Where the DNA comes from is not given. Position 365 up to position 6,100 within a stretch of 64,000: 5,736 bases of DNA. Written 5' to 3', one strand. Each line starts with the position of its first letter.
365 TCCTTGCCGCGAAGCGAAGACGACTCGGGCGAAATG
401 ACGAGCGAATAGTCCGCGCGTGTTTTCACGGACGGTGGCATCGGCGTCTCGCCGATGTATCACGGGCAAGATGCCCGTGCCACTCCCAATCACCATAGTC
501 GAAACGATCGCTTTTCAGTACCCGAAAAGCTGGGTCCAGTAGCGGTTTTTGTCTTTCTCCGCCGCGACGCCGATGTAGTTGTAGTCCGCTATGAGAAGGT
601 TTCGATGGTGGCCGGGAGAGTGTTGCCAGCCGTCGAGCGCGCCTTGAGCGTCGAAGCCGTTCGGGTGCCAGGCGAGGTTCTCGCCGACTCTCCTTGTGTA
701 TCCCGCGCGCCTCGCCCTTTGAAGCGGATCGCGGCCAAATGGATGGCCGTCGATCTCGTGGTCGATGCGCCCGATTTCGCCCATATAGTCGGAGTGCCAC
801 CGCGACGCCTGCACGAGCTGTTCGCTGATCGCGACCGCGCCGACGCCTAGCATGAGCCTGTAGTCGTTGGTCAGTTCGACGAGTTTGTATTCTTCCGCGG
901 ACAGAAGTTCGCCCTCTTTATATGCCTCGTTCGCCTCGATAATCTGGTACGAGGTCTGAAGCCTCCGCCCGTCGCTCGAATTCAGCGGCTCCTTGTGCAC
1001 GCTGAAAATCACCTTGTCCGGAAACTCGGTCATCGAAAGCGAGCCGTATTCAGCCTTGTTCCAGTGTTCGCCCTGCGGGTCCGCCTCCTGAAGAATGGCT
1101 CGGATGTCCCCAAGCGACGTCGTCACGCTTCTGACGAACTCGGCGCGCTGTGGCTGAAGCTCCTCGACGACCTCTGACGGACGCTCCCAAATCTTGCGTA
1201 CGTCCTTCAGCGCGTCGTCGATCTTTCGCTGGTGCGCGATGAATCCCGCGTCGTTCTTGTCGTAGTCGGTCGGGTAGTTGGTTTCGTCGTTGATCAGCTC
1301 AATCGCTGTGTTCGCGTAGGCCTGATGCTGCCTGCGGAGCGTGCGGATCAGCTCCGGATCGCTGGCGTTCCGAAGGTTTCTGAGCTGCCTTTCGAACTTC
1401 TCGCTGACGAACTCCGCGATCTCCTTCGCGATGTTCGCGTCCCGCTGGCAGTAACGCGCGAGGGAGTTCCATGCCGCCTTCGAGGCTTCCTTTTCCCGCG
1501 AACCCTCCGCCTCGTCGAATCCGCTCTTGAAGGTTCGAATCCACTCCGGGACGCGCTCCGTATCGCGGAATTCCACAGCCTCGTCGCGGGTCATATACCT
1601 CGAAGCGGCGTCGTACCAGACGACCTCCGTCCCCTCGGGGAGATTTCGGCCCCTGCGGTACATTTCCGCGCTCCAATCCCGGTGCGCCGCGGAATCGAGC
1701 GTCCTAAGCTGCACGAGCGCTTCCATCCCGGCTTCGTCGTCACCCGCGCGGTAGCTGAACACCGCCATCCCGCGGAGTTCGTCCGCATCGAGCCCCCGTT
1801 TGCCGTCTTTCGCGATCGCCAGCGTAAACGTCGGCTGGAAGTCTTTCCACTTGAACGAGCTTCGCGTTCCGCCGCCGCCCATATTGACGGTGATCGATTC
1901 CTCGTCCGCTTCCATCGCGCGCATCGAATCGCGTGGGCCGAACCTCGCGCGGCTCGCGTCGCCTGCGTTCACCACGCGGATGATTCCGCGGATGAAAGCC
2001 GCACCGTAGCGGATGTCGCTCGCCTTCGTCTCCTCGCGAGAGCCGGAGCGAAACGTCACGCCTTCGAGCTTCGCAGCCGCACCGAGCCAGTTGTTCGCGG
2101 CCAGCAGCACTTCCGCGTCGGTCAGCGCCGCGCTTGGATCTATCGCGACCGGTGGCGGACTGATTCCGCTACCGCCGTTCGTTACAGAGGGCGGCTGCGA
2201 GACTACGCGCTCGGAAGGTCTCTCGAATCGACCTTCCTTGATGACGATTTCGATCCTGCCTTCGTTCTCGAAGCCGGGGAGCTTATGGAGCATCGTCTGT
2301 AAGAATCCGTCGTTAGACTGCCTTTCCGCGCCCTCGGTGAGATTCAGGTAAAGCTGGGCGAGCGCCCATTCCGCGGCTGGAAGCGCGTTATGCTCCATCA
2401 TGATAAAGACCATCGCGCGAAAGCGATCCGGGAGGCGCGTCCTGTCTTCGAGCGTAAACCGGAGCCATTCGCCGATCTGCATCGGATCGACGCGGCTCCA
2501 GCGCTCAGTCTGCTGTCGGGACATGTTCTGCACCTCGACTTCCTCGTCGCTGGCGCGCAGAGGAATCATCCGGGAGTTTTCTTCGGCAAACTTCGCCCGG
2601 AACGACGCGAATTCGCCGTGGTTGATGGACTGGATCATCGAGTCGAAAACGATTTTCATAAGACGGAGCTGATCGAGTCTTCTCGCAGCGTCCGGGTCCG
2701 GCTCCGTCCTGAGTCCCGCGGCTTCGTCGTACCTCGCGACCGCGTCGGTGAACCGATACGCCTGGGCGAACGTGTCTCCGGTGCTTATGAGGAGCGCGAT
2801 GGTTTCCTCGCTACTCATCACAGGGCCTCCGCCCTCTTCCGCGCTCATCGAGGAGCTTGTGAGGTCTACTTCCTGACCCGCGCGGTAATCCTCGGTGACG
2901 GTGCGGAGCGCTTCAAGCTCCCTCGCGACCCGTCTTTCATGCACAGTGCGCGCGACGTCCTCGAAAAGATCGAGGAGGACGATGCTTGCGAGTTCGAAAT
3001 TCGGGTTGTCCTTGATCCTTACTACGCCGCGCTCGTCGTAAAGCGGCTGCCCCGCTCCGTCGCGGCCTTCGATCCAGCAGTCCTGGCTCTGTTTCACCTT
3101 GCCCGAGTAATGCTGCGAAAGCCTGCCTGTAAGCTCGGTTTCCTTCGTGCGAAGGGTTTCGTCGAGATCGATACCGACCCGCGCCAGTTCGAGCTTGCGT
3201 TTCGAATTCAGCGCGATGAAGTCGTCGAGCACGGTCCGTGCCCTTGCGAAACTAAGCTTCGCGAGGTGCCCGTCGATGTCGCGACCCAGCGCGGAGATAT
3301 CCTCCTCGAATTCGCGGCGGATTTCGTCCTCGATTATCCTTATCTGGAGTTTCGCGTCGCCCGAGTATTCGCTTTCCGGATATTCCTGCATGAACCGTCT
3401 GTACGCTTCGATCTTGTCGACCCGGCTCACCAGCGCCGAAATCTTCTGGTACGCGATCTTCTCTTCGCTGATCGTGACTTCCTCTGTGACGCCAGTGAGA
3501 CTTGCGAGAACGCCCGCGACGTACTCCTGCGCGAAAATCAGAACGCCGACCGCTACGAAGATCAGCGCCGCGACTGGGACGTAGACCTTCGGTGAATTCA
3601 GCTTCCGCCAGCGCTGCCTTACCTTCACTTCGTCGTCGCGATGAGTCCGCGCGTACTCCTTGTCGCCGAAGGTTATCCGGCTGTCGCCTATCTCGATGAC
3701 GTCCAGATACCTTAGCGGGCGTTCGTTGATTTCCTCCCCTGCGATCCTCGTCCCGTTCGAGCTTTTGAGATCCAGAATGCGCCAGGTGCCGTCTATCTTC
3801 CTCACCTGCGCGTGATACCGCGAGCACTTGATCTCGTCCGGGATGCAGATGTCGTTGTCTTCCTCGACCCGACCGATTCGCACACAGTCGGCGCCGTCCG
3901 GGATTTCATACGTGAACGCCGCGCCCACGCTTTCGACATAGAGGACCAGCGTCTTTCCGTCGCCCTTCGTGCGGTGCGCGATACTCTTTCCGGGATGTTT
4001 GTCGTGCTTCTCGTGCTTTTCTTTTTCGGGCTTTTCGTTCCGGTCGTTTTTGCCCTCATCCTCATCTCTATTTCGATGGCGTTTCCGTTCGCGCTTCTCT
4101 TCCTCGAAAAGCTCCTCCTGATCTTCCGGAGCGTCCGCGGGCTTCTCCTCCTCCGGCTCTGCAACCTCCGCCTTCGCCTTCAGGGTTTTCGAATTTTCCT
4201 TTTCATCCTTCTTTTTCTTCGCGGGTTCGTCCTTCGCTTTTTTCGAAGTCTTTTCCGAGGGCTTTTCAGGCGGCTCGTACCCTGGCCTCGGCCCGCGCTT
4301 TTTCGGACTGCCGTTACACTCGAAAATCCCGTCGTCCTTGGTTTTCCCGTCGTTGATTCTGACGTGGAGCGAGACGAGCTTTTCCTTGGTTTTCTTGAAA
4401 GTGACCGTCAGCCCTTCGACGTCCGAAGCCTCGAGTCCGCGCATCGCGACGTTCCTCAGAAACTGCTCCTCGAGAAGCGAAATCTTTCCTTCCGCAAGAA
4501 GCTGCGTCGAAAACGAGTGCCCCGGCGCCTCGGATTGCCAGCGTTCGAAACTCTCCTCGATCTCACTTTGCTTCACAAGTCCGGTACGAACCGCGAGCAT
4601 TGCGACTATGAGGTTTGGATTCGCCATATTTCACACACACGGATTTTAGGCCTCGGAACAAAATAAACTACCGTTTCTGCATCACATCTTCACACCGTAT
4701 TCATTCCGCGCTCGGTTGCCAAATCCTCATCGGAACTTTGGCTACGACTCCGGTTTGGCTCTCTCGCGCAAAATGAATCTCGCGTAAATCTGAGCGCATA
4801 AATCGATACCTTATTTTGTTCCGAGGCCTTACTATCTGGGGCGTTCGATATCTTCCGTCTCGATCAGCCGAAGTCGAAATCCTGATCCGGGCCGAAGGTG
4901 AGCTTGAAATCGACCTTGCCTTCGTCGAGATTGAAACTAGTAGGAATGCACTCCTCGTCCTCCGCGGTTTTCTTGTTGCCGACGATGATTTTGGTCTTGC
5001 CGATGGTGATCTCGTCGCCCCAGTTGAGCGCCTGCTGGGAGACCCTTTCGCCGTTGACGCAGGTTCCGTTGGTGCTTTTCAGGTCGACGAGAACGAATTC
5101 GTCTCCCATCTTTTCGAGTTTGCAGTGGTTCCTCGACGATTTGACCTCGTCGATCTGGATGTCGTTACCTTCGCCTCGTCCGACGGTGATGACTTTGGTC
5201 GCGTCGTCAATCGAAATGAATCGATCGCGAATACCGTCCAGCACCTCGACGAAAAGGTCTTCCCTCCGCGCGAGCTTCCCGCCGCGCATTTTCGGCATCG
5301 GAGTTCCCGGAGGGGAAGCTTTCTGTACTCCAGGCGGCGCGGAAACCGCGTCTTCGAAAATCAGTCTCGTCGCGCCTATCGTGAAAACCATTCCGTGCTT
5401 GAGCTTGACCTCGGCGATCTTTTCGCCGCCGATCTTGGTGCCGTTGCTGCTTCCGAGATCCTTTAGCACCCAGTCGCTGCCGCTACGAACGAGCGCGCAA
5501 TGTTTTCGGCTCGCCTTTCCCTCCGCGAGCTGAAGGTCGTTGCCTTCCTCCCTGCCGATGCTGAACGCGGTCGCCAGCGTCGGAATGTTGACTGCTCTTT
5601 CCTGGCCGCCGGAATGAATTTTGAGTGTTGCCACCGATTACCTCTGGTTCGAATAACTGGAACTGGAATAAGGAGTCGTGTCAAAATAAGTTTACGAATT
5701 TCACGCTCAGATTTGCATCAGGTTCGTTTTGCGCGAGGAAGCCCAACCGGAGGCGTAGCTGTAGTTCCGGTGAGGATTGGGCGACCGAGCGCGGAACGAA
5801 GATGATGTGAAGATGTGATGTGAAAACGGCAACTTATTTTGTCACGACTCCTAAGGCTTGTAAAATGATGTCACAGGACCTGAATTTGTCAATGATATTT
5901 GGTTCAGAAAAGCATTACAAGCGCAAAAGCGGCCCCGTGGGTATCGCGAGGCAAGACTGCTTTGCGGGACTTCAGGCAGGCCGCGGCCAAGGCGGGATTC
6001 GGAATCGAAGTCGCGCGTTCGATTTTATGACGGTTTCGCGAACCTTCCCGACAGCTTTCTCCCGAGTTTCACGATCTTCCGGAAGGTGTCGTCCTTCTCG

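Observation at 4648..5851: Unrecognised ~180-nt hairpin element whose stems covary between copies; two inverted copies punctuate the FHA operon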

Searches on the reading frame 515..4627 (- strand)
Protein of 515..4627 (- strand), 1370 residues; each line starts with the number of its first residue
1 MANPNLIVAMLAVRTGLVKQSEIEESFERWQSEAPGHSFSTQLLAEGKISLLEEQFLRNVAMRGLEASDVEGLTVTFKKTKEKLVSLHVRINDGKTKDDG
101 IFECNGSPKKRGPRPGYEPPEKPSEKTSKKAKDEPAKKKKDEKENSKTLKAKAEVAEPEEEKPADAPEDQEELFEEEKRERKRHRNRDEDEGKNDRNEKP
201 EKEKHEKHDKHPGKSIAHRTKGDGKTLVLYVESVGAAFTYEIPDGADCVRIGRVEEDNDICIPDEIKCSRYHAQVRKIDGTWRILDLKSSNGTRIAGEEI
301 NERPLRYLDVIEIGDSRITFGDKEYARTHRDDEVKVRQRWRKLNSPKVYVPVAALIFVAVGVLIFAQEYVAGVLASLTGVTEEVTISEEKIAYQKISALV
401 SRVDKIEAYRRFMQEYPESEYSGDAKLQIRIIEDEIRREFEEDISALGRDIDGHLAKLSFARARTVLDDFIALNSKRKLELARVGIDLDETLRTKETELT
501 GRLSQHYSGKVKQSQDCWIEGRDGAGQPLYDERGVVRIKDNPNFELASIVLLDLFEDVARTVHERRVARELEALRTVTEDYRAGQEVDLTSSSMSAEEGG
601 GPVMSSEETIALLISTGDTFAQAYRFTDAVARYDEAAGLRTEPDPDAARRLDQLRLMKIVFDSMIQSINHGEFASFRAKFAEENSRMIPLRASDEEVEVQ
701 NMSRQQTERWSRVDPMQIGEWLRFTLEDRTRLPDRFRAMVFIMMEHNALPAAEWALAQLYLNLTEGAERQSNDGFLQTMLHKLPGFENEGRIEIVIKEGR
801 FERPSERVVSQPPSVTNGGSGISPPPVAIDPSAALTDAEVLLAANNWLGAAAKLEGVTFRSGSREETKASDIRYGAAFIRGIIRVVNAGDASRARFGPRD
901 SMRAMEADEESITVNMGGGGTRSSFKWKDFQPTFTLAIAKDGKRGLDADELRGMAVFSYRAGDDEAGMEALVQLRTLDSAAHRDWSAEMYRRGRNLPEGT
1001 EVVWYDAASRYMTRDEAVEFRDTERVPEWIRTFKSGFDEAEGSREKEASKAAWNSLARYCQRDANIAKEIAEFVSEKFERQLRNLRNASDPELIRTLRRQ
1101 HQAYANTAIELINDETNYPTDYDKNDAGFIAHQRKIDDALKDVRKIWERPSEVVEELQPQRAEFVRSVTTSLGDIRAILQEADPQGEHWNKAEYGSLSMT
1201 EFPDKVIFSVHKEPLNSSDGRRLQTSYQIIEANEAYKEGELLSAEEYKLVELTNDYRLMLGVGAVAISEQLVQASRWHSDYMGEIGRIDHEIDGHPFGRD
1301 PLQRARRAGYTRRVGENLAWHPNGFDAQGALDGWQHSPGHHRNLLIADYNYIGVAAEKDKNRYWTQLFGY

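Call 26: search_protein_families(library=pfam, proteins=[window:515-4627:-])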
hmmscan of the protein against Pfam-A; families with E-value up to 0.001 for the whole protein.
window:515-4627:- (1370 aa): 3 families
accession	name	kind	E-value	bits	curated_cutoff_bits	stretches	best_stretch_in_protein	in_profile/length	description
PF00188.32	CAP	-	1.1e-15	58.9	21.1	1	1251-1368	2-117/117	Cysteine-rich secretory protein family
PF00498.31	FHA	-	2.3e-12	47.6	20.7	1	249-314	1-67/67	FHA domain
PF16697.10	Yop-YscD_cpl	-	1.3e-07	32.2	33.2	1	248-323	18-93/94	Inner membrane component of T3SS, cytoplasmic domain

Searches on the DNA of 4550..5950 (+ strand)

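Call 8: search_rna_families(source=window, start=4550, end=5950, threshold=evalue, max_evalue=10)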
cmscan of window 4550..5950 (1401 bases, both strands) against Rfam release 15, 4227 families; matches with E-value up to 10: 1.
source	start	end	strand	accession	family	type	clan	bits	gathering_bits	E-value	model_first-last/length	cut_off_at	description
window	4978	5029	+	RF01129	sR44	Gene; snRNA; snoRNA; CD-box;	-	13.9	45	1.8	1-55/55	no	Small nucleolar RNA sR44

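Call 62: search_dna_similar(query=window:4646-4831:+, collection=plasmids, mode=distant, max_evalue=0.001, max_rows=10)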
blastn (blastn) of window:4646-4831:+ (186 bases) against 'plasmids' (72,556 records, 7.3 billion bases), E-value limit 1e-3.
No match.

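Call 64: build_rna_model(alignment_id=A3, structure=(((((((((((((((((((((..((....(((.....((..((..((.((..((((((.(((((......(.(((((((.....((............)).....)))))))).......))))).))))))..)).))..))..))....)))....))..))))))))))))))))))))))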
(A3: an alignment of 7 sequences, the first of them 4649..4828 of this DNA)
Model R1 built from alignment A3 (7 sequences, 183 columns); structure: as given.
model positions 180; base pairs 55; branch points 0; effective number of sequences 1.79; information 0.59 bits per position. Calibrated on 0.2 Mb of random sequence (short: E-values are rough).
structure used (alignment columns):
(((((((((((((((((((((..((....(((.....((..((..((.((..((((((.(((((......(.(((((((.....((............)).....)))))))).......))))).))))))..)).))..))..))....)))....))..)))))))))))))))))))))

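Call 65: search_with_rna_model(model_id=R1, source=window, max_evalue=10, filters=off)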
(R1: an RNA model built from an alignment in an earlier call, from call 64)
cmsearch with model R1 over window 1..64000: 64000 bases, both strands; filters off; matches with E-value up to 10: 156.
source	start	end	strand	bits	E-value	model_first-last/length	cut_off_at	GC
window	5672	5851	-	193.2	4.3e-48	1-180/180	no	0.5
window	32547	32726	+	179.9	1.1e-44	1-180/180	no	0.44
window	4649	4828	+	179.4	1.5e-44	1-180/180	no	0.48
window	5672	5851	+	88.1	3.8e-21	1-180/180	no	0.5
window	4649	4828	-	80.1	4.4e-19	1-180/180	no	0.48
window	32547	32726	-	72.5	3.9e-17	1-180/180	no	0.44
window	20839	21011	+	31.8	1e-06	1-180/180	no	0.53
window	33680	33758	+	26.6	2.3e-05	1-180/180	no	0.39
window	33680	33758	-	26.2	2.9e-05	1-180/180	no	0.39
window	30234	30291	-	22.4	0.00028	1-180/180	no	0.59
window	31625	31703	-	21.5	0.00045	1-180/180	no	0.35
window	54853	54993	+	21.3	0.00053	1-180/180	no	0.5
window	31628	31700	+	20.8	0.00068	1-180/180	no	0.38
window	30235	30290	+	20.5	0.00081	1-180/180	no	0.59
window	20884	20965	-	16.6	0.0083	1-180/180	no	0.62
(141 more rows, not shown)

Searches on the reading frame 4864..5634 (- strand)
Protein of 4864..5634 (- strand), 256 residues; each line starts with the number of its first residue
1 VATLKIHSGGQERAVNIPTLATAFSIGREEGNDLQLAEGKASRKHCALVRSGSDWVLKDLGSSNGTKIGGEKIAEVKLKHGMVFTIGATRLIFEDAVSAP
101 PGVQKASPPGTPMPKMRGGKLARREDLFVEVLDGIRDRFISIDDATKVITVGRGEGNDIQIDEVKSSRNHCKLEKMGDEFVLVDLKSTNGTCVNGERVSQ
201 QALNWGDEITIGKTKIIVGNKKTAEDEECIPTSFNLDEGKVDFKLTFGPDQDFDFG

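Call 26: search_protein_families(library=pfam, proteins=[window:4864-5634:-])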
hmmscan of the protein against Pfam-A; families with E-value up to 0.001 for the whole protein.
window:4864-5634:- (256 aa): 2 families
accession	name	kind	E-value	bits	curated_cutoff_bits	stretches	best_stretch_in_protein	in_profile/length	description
PF00498.31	FHA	-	1.3e-38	131.6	20.7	2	149-212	1-67/67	FHA domain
PF16697.10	Yop-YscD_cpl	-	2.2e-28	98.8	33.2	2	147-219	17-91/94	Inner membrane component of T3SS, cytoplasmic domain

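Call 35: find_encoding_contigs(protein=window:4864-5634:-, flank=10000, max_places=10)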
Protein window:4864-5634:- (256 aa): no gene with exactly this product is on record in the collection.

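Call 51: find_homologous_proteins(query=window:4864-5634:-, max_evalue=1e-30)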
Query window:4864-5634:- (256 aa): 1 proteins with E <= 1e-30 among 755 candidates.
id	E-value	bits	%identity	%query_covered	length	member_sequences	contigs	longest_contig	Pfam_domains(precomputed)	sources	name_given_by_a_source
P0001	2.3e-166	570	100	100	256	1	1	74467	PF00498.32,PF16697.11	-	-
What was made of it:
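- Tried and rejected: A homologue search with the 2xFHA protein at E <= 1e-30 returned only the window's own protein, on a 74,467-nt contig (call 51).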
